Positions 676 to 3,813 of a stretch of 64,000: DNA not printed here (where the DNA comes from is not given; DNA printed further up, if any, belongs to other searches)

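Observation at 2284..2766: LytM/M23 peptidoglycan endopeptidase domain embedded inside a VirB6-like polytopic membrane protein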

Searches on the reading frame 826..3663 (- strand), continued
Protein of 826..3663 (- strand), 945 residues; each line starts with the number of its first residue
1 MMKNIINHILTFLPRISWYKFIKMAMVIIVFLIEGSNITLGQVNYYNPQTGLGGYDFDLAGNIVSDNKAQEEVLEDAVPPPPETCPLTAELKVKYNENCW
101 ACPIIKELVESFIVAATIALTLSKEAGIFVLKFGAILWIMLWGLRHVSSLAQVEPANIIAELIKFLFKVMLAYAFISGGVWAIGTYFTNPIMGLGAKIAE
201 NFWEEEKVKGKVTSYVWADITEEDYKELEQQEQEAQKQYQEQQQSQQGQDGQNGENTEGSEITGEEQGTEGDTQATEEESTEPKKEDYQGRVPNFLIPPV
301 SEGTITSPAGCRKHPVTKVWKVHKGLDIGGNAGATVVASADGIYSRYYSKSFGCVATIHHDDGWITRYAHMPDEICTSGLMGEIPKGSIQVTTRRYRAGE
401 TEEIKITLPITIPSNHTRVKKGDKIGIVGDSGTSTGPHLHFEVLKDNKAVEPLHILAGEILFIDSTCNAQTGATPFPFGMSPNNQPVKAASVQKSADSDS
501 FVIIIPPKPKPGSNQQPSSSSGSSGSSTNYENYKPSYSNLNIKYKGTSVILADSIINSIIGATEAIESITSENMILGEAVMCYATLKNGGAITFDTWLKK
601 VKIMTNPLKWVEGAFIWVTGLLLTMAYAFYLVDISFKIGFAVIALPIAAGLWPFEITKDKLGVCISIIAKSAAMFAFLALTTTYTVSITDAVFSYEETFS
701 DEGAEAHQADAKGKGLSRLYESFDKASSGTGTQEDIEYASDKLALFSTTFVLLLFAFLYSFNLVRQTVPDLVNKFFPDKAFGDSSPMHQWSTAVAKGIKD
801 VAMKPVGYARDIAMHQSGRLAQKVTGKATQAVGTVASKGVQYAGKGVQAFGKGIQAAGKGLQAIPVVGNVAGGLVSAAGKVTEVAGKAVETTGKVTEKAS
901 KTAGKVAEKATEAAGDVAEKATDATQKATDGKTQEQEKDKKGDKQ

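Call 19: find_related_loci(query=A1, collection=genome_contigs, flank=10000)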
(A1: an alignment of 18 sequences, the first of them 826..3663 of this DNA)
Query A1 (945 aa) in genome_contigs; peptide patterns used: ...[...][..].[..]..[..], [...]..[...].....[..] (x = any residue, [..] = any of these).
109 stretches matched a pattern; 24 encode a relative of the query (tblastn E <= 1e-3); 24 distinct loci.
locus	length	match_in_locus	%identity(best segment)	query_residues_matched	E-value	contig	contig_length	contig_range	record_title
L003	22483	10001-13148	56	83-903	0e+0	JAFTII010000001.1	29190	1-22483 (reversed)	MAG: Alphaproteobacteria bacterium isolate RGIG3845 Roe_deer_Cecum-1__c2363, whole genome shotgun sequence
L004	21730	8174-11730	43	83-914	0e+0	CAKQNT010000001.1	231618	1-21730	MAG: uncultured Alphaproteobacteria bacterium isolate REFINED_METABAT215_TOP10_CONTIGS_1500_ASSEMBLY_K77_MERGED__Hadza_M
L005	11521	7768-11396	42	68-935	0e+0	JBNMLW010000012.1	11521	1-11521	MAG: Alphaproteobacteria bacterium isolate CM_BacCAZ1100.7 k141_513843_length_11521_cov_11.0000, whole genome shotgun se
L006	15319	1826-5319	43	69-944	0e+0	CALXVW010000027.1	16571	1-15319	MAG: uncultured Alphaproteobacteria bacterium isolate E40__bin9 genome assembly, contig: E40__k127_1200361, whole genome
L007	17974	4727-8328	43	85-901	0e+0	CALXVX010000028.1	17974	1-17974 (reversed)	MAG: uncultured Alphaproteobacteria bacterium isolate E21__bin46 genome assembly, contig: E21__k127_2067974, whole genom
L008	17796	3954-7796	41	83-928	0e+0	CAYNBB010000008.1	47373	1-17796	MAG TPA_asm: uncultured Azospirillaceae bacterium isolate SRP225648_co1_885 genome assembly, contig: NODE_1333_length_47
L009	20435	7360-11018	41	59-944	5e-180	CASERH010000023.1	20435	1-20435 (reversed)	uncultured proteobacterium isolate O27_L1_392392_idba_bin.56 genome assembly, contig: O27_L1_392392_idba_bin.56.fa_scaff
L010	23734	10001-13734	40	68-940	7e-178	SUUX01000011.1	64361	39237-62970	MAG: Alphaproteobacteria bacterium isolate SIG57 NODE_10878_length_64361_cov_7.111950, whole genome shotgun sequence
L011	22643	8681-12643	41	58-931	1e-174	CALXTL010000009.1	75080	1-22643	MAG: uncultured Alphaproteobacteria bacterium isolate BRZ_KN__bin99 genome assembly, contig: BRZ_KN__NODE_359_length_750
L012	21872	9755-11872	41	84-826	3e-167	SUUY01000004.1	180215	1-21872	MAG: Alphaproteobacteria bacterium isolate SIG58 NODE_1372_length_180215_cov_11.433621, whole genome shotgun sequence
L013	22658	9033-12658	39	85-890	4e-166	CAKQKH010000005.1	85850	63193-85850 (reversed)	MAG: uncultured Alphaproteobacteria bacterium isolate REFINED_METABAT215_TOP10_CONTIGS_1500_ASSEMBLY_K77_MERGED__Hadza_M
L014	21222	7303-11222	40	83-910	8e-166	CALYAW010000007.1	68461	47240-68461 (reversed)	MAG: uncultured Alphaproteobacteria bacterium isolate BRZ_DM__bin108 genome assembly, contig: BRZ_DM__NODE_631_length_68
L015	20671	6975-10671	37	68-909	3e-164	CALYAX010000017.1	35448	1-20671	MAG: uncultured Alphaproteobacteria bacterium isolate BRZ_DH__bin41 genome assembly, contig: BRZ_DH__NODE_1127_length_35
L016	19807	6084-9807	41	85-909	7e-164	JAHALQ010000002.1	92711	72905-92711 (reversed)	MAG: Proteobacteria bacterium isolate L3_072_000M1_dasL3_072_000M1_concoct_80 L3_072_000M1_scaffold_121, whole genome sh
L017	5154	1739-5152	40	61-793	8e-159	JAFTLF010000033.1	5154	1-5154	MAG: Alphaproteobacteria bacterium isolate RGIG3920 Roe_deer_Cecum-3__c150480, whole genome shotgun sequence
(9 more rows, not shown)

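Call 31: predict_structure(alignment_id=A1)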
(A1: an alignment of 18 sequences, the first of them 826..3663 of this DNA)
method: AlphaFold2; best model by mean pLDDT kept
length: 945 residues; sequences in the alignment: 18
mean_pLDDT: 52.3   pTM: 0.38
mean pLDDT of the five models: 52.3, 50.4, 48.1, 47.7, 46.1
residues with pLDDT >= 90: 10; 70-90: 205; 50-70: 289; < 50: 441
segments of 3 or more residues with pLDDT < 50: 1-3, 12-17, 19-21, 32-83, 203-228, 241-287, 379-388, 392-407, 470-472, 476-542, 589-604, 693-714, 775-799, 805-810, 812-945
pLDDT, mean of each block of 10 residues (from residue 1): 52 48 54 39 28 24 31 31 53 59 63 69 80 84 74 74 83 77 67 59 41 29 45 56 39 27 24 26 43 71 67 66 76 75 85 87 87 69 41 40 45 75 80 78 85 69 64 45 38 37 26 29 23 27 52 63 63 70 61 34 57 73 70 71 76 71 75 67 56 42 31 52 64 61 63 64 61 46 37 44 48 44 35 27 25 25 24 24 29 31 33 37 32 27 27
secondary structure, 60 per line:
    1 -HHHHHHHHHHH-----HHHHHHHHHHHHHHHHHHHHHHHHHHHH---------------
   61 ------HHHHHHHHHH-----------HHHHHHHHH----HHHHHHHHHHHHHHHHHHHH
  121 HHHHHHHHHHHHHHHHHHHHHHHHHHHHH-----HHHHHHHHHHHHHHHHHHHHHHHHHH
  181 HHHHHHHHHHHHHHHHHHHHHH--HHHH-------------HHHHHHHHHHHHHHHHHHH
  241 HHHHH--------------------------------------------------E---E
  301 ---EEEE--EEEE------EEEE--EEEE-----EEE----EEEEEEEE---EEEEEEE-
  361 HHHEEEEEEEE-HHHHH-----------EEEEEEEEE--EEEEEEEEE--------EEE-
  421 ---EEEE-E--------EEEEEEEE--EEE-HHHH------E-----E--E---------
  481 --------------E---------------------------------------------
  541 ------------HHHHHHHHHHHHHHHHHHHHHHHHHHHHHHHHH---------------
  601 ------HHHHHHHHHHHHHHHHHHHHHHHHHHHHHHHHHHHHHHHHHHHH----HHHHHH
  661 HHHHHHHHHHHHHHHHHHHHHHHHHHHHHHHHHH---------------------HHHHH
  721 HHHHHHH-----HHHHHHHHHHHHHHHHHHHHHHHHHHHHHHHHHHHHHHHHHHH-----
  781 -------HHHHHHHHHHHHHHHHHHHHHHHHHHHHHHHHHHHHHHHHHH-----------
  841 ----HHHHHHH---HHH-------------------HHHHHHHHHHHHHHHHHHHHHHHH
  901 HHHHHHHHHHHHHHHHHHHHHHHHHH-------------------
elements in order (helices of 4 or more, strands of 3 or more residues): H2-12 H18-45 H67-76 H88-96 H101-149 H155-202 H205-208 H222-245 E304-307 E310-313 E320-323 E326-329 E335-337 E342-349 E353-359 E364-371 H373-377 E389-397 E400-408 E417-419 E424-427 E438-445 E448-450 H452-455 H553-585 H607-650 H655-694 H716-727 H733-775 H788-829 H845-851 H877-926

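Call 41: fold_search(model_id=the predicted structure, library=pdb)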
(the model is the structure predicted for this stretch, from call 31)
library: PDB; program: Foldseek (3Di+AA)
matches with E <= 10: 229; with E <= 0.001: 53
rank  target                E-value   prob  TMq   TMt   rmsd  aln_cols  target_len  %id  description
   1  6muk                  4.5e-08  1.00  0.12  0.30  10.2       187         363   27  1.93 Angstrom Resolution Crystal Structure of Peptidase M23 from Neisseria gonorrhoeae. (released 2018-10-31)
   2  6ue4_B                1.8e-07  1.00  0.12  0.32   2.2       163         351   26  ShyA Endopeptidase from Vibrio cholerae (Closed form) (released 2020-05-27)
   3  2gu1                  1.8e-07  1.00  0.12  0.34   2.9       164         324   28  Crystal structure of a zinc containing peptidase from vibrio cholerae (released 2006-07-04)
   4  3slu_B                1.8e-07  1.00  0.12  0.30   6.2       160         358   29  Crystal structure of NMB0315 (released 2012-02-01)
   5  6u2a                  3.4e-07  1.00  0.12  0.31   9.2       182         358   22  ShyA endopeptidase from Vibrio cholera (open form) (released 2020-05-27)
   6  4rny_A                3.4e-07  1.00  0.11  0.29   9.3       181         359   27  Structure of Helicobacter pylori Csd3 from the orthorhombic crystal (released 2015-03-11)
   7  6ue4_A                4.9e-07  1.00  0.12  0.32   2.3       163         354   25  ShyA Endopeptidase from Vibrio cholerae (Closed form) (released 2020-05-27)
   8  3slu_A                4.9e-07  1.00  0.13  0.33   6.6       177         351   27  Crystal structure of NMB0315 (released 2012-02-01)
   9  5j1l_B                5.4e-07  1.00  0.11  0.52   4.6       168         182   24  Crystal structure of Csd1-Csd2 dimer I (released 2016-10-19)
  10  5j1l_D                9.7e-07  1.00  0.12  0.56   4.1       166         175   24  Crystal structure of Csd1-Csd2 dimer I (released 2016-10-19)
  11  5j1l_C                1.0e-06  1.00  0.11  0.59   3.4       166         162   24  Crystal structure of Csd1-Csd2 dimer I (released 2016-10-19)
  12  4rnz                  1.2e-06  1.00  0.11  0.28   8.9       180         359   24  Structure of Helicobacter pylori Csd3 from the hexagonal crystal (released 2015-03-11)
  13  9gy1                  1.3e-06  1.00  0.12  0.73   5.4       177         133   24  High resolution crystal structure of StM23 peptidoglycan hydrolase (released 2025-06-04)
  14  5j1m_D                1.3e-06  1.00  0.11  0.52   5.2       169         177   22  Crystal structure of Csd1-Csd2 dimer II (released 2016-10-19)
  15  6jmy                  1.7e-06  1.00  0.12  0.43   3.3       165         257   27  Structure of wild type closed form of peptidoglycan peptidase (released 2020-01-15)
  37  4qpb_A                9.3e-05  1.00  0.11  0.69   4.5       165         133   21  Catalytic domain of the antimicrobial peptidase lysostaphin from Staphylococcus simulans crystallized in the absence o (released 2014-07-09)
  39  4qpb_B                1.1e-04  1.00  0.12  0.71   4.7       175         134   20  Catalytic domain of the antimicrobial peptidase lysostaphin from Staphylococcus simulans crystallized in the absence o (released 2014-07-09)
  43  2b0p_A                1.4e-04  1.00  0.12  0.78   3.0       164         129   20  truncated S. aureus LytM, P212121 crystal form (released 2006-01-10)
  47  4zyb_B                1.7e-04  1.00  0.12  0.78   2.5       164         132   20  High resolution structure of M23 peptidase LytM with substrate analogue (released 2015-10-21)
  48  4zyb_A                2.2e-04  1.00  0.12  0.75   2.9       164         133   18  High resolution structure of M23 peptidase LytM with substrate analogue (released 2015-10-21)
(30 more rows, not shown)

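Call 77: list_cluster_members(proteins=[P0004, P0007, P0017, P0001])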
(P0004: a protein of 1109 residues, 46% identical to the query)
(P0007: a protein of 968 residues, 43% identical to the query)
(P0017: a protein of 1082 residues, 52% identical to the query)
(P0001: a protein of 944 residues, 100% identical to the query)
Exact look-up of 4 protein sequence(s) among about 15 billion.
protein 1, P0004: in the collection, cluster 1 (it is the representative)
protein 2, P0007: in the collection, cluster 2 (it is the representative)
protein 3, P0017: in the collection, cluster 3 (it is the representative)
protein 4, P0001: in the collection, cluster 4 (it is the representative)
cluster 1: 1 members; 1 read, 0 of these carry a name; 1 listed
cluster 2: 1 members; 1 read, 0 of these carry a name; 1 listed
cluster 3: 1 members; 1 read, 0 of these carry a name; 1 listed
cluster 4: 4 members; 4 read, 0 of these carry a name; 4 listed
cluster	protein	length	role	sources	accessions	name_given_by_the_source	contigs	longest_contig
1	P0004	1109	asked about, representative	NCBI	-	-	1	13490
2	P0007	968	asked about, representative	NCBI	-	-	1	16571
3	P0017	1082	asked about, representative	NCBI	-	-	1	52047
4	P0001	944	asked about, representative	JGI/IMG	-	-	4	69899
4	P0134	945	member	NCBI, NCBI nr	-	-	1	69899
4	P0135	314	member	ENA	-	-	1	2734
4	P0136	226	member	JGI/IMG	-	-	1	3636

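Call 82: search_dna_similar(query=window:826-3663:-, collection=plasmids, mode=protein, max_rows=15, max_evalue=0.0001)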
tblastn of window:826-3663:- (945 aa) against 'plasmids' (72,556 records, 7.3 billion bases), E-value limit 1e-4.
Records with a match: 391; places in all: 428; records where one place covers at least 80% of the query: 0.
Best place of each record, by identity: <60% 391.
By first word of the organism name: Enterococcus 68; Pseudosulfitobacter 63; Rhodococcus 33; Bacillus 25; Phaeobacter 20; Sulfitobacter 15; Bacteroides 15; Xanthomonas 13; Labrenzia 9; Roseovarius 8; and 77 more.
By predicted mobility (MOB-suite, as given by PLSDB): conjugative 178; non-mobilizable 160; mobilizable 53.
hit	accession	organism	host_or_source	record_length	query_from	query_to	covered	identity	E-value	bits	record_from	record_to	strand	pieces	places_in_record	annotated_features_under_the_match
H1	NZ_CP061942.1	Marinomonas algicola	Ulva pertusa (algae),microorganism ...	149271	274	453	19%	34.1%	7e-16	91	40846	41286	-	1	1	M23 family metallopeptidase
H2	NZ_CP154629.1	Acetoanaerobium noterae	cell culture,Sludge of a digestion ...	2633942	275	462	20%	31.3%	6e-18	98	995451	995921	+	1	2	none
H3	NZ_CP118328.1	Rhodococcus sp. DK17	pure culture,crude oil-contaminated soil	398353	295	481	20%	31.2%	6e-8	65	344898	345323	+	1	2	M23 family metallopeptidase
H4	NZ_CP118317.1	Rhodococcus sp. DK180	pure culture,crude oil-contaminated soil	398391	295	481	20%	31.2%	6e-8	65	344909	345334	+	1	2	M23 family metallopeptidase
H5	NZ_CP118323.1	Rhodococcus sp. DK176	pure culture,crude oil-contaminated soil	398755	295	481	20%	31.2%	6e-8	65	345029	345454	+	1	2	M23 family metallopeptidase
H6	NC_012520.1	Rhodococcus opacus B4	-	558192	295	477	19%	31.9%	1e-8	67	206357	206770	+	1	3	M23 family metallopeptidase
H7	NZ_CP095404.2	Rhodococcus opacus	Whole organism,nitrophenolics and ...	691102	295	477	19%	31.9%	1e-8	67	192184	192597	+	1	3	M23 family metallopeptidase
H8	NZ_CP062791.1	Cytobacillus oceanisediminis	rhizosphere taken during the low tide ...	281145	297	446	16%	38.8%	6e-11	75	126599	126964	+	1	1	peptidoglycan DD-metalloendopeptidase family protein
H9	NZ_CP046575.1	Rhodococcus sp. WAY2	cell culture,bacterial consortium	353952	259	457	21%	28.9%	3e-7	63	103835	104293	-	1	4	M23 family metallopeptidase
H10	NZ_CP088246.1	Metabacillus sp. B2-18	single cell,human skin swab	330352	295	453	17%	35.7%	1e-8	67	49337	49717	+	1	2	M23 family metallopeptidase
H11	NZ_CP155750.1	Sphingomonas parapaucimobilis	Chinese cabbage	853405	282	455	18%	32.4%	8e-12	77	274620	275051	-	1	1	peptidoglycan DD-metalloendopeptidase family protein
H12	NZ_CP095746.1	Niallia sp. Man26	Penaeus monodon,whole ...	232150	273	443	18%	32.6%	1e-6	61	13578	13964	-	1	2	peptidoglycan DD-metalloendopeptidase family protein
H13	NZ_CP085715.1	Peribacillus asahii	single cell,soil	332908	299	457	17%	34.5%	1e-10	74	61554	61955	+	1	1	M23 family metallopeptidase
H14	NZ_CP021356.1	Rhodococcus oxybenzonivorans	river sediment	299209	266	443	19%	30.8%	2e-8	66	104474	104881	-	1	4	M23 family metallopeptidase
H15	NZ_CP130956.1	Rhodococcus opacus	cell culture,Sod-podzolic soil ...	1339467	277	457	19%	30.3%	2e-8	66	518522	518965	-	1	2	none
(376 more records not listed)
